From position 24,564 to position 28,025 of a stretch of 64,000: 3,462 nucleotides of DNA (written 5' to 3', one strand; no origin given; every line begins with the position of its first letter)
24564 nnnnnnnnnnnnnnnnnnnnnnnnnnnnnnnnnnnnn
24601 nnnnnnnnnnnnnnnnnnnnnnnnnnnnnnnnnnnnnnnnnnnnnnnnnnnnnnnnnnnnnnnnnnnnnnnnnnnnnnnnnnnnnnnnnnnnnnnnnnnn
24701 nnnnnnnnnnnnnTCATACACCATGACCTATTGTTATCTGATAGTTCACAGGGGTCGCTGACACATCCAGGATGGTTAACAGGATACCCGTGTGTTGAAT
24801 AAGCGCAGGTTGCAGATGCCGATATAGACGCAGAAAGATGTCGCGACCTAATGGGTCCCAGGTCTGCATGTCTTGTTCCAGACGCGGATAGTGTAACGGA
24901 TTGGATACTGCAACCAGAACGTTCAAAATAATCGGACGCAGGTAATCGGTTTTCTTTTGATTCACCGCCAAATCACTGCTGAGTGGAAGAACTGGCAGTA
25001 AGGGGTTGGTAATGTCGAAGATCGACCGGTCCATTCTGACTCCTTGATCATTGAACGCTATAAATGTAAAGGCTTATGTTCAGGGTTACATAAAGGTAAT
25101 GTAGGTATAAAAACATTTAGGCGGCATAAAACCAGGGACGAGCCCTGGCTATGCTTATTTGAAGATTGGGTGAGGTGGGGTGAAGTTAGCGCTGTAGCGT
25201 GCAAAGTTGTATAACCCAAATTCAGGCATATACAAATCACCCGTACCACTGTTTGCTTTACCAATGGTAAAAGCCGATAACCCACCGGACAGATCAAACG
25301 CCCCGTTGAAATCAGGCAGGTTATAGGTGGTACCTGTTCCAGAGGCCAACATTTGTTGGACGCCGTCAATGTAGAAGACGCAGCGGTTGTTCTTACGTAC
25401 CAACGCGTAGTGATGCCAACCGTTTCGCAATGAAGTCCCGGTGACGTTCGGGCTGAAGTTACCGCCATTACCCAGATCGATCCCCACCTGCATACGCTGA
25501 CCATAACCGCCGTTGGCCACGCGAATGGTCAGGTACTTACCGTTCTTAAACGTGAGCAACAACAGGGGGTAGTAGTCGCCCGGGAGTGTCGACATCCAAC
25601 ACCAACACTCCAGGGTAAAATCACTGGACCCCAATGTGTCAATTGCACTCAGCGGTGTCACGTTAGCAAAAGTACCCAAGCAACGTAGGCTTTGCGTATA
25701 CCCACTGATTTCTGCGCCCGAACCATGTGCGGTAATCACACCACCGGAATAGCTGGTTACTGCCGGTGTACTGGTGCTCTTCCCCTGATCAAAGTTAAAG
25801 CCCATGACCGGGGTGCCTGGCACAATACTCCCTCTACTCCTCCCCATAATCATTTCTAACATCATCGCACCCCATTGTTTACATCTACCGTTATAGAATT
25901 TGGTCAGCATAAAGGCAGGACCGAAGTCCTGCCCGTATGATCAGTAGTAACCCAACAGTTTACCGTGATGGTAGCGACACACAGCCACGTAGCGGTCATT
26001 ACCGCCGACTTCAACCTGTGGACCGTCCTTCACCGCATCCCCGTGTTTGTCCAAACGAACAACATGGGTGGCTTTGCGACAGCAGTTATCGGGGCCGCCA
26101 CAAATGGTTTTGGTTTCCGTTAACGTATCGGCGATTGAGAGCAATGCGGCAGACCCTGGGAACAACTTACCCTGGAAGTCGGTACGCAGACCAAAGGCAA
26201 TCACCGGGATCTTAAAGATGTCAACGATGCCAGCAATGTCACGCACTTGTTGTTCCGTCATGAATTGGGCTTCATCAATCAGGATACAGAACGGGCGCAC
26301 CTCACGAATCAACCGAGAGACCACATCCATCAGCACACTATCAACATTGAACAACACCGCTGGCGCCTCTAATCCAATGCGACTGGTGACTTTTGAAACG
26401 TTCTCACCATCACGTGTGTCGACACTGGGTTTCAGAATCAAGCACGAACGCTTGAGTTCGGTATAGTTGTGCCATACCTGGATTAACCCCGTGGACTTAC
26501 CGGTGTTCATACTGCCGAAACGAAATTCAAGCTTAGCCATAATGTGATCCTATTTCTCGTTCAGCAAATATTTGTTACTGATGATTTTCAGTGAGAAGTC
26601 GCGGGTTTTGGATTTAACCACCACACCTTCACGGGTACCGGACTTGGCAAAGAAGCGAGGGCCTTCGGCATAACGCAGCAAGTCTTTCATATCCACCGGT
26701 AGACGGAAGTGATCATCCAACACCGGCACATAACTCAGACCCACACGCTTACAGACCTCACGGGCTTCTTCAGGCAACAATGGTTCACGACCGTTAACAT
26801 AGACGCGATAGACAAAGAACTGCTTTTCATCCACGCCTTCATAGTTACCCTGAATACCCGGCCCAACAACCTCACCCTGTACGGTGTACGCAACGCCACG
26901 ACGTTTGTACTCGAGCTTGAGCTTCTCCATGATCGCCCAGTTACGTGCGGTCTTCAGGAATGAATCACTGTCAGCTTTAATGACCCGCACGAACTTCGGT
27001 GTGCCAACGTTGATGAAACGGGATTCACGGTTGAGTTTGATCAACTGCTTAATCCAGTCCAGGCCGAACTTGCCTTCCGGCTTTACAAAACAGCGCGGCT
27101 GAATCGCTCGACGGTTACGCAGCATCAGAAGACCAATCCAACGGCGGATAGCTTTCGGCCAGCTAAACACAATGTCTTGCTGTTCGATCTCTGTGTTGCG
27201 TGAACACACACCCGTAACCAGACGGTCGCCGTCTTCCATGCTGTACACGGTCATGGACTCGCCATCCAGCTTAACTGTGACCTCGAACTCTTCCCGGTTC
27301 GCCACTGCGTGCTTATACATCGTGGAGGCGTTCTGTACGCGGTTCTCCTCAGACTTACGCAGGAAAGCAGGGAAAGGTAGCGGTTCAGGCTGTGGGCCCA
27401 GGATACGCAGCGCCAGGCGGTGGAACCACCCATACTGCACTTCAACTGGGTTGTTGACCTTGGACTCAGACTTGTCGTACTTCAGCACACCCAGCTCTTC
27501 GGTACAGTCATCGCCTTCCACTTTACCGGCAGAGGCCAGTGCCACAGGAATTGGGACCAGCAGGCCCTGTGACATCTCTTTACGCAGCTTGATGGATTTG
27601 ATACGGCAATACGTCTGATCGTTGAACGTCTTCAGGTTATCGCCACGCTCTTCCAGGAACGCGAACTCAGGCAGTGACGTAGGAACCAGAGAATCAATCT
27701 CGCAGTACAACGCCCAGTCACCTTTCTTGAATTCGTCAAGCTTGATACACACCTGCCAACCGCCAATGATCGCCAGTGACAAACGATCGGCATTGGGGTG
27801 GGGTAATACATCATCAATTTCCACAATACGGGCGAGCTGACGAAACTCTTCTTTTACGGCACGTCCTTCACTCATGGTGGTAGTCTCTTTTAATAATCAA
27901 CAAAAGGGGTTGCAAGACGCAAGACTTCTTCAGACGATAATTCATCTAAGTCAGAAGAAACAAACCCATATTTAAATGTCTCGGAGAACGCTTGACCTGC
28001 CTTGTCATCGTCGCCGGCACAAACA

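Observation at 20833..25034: HslU-type unfoldase with no adjacent HslV, carrying an expanded I-domain and embedded in a translationally coupled operon of unknowns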

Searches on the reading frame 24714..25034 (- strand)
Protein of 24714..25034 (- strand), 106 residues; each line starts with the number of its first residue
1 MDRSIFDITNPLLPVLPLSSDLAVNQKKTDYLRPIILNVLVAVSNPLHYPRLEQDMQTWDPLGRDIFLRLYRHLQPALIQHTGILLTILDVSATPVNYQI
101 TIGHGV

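Call 3: search_protein_families(library=pfam, proteins=[window:24714-25034:-], max_evalue=0.1)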
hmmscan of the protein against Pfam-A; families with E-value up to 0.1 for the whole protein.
window:24714-25034:- (106 aa): 0 families

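Call 4: search_protein_families(library=ncbifam, proteins=[window:24714-25034:-], max_evalue=0.1)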
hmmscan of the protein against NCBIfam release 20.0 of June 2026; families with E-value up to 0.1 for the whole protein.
window:24714-25034:- (106 aa): 0 families

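Call 5: search_protein_families(library=phrogs, proteins=[window:24714-25034:-], max_evalue=0.01)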
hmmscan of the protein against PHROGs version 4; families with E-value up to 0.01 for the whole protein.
window:24714-25034:- (106 aa): 0 families

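Call 36: find_homologous_proteins(query=window:24714-25034:-, max_evalue=0.001)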
Query window:24714-25034:- (106 aa): 2 proteins with E <= 0.001 among 6 candidates.
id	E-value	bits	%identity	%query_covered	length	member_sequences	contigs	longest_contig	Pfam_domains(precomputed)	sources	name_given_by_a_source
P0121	1.7e-62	226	99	100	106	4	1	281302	-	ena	-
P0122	7.0e-56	205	89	100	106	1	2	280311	-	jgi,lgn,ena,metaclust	metaclust:\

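Call 38: find_encoding_contigs(protein=P0121, flank=10000, max_places=4)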
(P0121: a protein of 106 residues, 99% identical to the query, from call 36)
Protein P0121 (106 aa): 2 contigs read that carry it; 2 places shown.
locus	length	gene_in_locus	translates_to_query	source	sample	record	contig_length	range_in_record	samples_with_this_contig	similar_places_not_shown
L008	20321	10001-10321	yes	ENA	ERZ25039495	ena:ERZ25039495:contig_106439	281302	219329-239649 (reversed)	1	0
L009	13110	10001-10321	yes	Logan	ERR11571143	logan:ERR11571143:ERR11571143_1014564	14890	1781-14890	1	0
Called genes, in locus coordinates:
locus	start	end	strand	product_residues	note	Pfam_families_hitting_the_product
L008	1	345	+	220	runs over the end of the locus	-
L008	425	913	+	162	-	-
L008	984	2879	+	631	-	PF27114:Phage_tail_beta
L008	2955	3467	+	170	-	-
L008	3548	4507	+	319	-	-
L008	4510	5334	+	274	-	-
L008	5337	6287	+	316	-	-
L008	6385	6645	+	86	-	-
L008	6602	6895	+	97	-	-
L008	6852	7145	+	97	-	-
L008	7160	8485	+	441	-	PF21189:PHA02142, PF09414:RNA_ligase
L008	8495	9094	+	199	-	PF00265:TK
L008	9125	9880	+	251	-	PF13385:Laminin_G_3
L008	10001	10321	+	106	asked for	-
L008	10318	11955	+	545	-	PF00004:AAA (weak), PF07728:AAA_5 (weak), PF07724:AAA_2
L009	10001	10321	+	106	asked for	-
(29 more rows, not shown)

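Call 64: search_protein_families(library=padloc, proteins=[window:24714-25034:-], max_evalue=0.01)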
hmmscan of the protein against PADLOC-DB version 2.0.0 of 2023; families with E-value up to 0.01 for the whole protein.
window:24714-25034:- (106 aa): 0 families

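Call 68: search_protein_representatives(protein=window:24714-25034:-)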
Query: 106 residues. Proteins with E-value up to 0.001 (for the whole library): 3; up to 1e-10: 1; up to 1e-30: 1. The best 3 are listed.
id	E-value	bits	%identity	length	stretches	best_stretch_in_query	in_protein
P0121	5.5e-63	226.0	99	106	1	1-106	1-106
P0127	2.7e-05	40.5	38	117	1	1-104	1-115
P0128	3.8e-05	40.1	38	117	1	1-104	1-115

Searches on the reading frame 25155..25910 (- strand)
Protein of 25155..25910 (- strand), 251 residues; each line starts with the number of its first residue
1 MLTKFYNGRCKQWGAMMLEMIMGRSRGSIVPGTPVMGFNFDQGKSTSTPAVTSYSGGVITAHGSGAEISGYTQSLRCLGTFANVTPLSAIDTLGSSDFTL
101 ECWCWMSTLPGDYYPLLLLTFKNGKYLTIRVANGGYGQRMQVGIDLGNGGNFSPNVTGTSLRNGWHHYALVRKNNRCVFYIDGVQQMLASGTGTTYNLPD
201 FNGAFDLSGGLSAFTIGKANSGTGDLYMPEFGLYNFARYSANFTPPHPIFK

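Call 26: search_protein_families(library=phrogs, proteins=[window:25155-25910:-], max_evalue=0.00001)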
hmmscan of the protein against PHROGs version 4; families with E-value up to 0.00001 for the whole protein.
window:25155-25910:- (251 aa): 2 families
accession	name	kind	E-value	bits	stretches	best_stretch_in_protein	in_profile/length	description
phrog_3545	-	unknown function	5.5e-31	108.5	1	4-248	720-974/1115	-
phrog_24074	-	unknown function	7.2e-06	25.5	1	92-247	478-620/892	-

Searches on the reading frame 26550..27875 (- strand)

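Call 26: search_protein_families(library=phrogs, proteins=[window:26550-27875:-], max_evalue=0.00001)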
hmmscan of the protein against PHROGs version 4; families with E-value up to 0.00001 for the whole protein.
window:26550-27875:- (441 aa): 2 families
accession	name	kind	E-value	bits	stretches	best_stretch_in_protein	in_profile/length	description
phrog_968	-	DNA, RNA and nucleotide metabolism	5.1e-100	336.2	1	8-441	4-393/398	RNA ligase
phrog_548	-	DNA, RNA and nucleotide metabolism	3.6e-11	43.8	1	315-426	89-216/341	RNA ligase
